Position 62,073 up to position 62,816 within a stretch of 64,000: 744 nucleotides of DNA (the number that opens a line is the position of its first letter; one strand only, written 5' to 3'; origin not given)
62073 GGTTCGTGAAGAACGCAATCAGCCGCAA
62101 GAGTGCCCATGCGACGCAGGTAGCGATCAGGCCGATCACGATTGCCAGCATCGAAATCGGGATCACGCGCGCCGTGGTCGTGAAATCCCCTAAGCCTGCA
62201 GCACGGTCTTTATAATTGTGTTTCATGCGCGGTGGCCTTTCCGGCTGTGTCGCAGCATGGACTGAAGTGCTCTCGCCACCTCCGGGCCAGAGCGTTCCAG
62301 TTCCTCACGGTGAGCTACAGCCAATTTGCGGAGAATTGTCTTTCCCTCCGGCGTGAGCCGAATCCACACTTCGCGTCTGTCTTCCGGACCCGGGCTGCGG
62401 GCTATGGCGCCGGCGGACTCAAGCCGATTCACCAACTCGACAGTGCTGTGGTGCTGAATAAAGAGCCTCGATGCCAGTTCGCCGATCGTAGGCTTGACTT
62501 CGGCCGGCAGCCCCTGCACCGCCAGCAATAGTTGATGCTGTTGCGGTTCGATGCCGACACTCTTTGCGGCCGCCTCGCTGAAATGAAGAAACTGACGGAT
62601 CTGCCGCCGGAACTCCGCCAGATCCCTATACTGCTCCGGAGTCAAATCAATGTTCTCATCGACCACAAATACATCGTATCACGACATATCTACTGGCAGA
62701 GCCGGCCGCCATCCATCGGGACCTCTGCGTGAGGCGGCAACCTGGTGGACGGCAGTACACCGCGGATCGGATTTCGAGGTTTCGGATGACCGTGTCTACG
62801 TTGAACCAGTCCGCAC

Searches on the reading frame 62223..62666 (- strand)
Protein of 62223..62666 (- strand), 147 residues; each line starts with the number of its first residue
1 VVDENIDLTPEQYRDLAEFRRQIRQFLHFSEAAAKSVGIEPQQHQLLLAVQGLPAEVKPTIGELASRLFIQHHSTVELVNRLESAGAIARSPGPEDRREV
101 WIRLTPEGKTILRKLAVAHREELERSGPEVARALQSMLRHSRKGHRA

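Call 4: search_protein_families(library=pfam, proteins=[window:62223-62666:-], max_evalue=0.01)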
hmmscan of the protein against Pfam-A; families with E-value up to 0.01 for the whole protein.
window:62223-62666:- (147 aa): 3 families
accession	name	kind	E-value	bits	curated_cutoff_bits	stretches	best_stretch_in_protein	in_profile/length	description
PF12802.13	MarR_2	-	1.5e-12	47.9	27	1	38-99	2-61/61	MarR family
PF01047.28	MarR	-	2.5e-08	34.1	24.6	1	60-100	19-59/59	MarR family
PF13463.12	HTH_27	-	3.5e-05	24.4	22.2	1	60-108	20-68/68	Winged helix DNA-binding domain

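Call 7: search_protein_families(library=ncbifam, proteins=[window:62223-62666:-], max_evalue=0.001)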
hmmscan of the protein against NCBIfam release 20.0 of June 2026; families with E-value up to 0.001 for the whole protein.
window:62223-62666:- (147 aa): 8 families
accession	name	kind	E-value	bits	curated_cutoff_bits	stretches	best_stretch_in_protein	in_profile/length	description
NF053777.1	Saro0803TransReg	equivalog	1.2e-07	31.5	200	1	28-121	25-116/140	Saro_0803 family transcriptional regulator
TIGR02337.1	HpaR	equivalog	1.9e-06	27.7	121.2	1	40-122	27-106/130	homoprotocatechuate degradation operon regulator HpaR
NF052438.1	TransRegRv0880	equivalog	2.1e-06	27.6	220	1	47-133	37-123/143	Rv0880 family HTH-type transcriptional regulator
NF045593.1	bilirub_TF_BilQ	equivalog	9.1e-06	25.4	125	1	26-116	15-102/135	bilirubin utilization transcriptional regulator BilQ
NF008565.1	PRK11512.1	equivalog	2.7e-05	24.2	240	1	57-115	53-111/144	multiple antibiotic resistance transcriptional regulator MarR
NF050133.1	TransRegFabT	equivalog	0.00024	21.4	200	1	58-126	43-111/138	fatty acid biosynthesis transcriptional regulator FabT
NF002926.0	PRK03573.1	equivalog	0.00036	20.5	120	1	49-116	39-104/144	transcriptional regulator SlyA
NF010349.0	PRK13777.1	equivalog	0.00078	18.8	153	1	59-122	61-124/190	HTH-type transcriptional regulator Hpr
